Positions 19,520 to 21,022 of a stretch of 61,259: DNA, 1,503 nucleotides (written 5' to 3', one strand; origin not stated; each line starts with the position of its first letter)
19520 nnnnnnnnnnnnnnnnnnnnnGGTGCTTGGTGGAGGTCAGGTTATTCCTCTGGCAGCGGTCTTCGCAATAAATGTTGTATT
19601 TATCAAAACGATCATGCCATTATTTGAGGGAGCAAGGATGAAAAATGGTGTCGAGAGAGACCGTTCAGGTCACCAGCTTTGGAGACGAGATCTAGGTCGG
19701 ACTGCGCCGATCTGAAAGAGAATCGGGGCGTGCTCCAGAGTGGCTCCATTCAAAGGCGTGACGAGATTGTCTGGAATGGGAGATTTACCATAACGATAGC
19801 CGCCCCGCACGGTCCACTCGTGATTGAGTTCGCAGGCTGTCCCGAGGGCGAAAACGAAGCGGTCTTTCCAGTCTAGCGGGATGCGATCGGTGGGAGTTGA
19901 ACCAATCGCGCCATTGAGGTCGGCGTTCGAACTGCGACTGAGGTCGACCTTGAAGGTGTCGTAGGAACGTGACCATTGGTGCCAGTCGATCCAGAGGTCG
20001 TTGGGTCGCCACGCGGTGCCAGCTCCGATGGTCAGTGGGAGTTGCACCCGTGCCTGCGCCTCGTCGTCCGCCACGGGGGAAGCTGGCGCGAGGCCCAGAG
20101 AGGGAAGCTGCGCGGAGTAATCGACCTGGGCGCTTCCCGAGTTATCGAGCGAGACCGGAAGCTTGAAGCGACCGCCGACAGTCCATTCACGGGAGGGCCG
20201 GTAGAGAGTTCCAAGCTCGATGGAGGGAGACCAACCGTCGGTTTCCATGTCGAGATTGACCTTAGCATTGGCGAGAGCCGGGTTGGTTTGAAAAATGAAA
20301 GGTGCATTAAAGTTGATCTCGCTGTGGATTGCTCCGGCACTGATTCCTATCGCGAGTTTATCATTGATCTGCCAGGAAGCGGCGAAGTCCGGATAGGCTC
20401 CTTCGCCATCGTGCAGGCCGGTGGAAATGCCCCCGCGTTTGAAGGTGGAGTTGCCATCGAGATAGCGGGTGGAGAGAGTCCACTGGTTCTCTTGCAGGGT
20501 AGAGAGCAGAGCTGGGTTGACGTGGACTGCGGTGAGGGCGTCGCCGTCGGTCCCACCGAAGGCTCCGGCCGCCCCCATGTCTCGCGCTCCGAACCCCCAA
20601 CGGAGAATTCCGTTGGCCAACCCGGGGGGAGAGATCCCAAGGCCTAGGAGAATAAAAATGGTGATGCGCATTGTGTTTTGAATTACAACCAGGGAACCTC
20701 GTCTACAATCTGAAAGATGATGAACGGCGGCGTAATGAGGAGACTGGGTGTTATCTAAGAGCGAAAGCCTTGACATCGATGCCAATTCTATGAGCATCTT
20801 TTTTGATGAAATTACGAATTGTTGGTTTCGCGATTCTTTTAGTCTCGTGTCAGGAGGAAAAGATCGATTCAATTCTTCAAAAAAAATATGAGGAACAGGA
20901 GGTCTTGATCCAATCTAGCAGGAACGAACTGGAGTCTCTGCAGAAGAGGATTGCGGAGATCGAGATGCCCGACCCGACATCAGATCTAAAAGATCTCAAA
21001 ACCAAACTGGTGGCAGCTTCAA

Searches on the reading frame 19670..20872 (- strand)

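Call 39: search_protein_families(library=pfam, proteins=[window:19670-20872:-], max_evalue=0.001)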
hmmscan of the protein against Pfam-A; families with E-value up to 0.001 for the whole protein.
window:19670-20872:- (400 aa): 1 family
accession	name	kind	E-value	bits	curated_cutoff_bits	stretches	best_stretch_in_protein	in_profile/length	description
PF03349.22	Toluene_X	-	3.2e-25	88.9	29.7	1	165-369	146-347/421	Outer membrane protein transport protein (OMPP1/FadL/TodX)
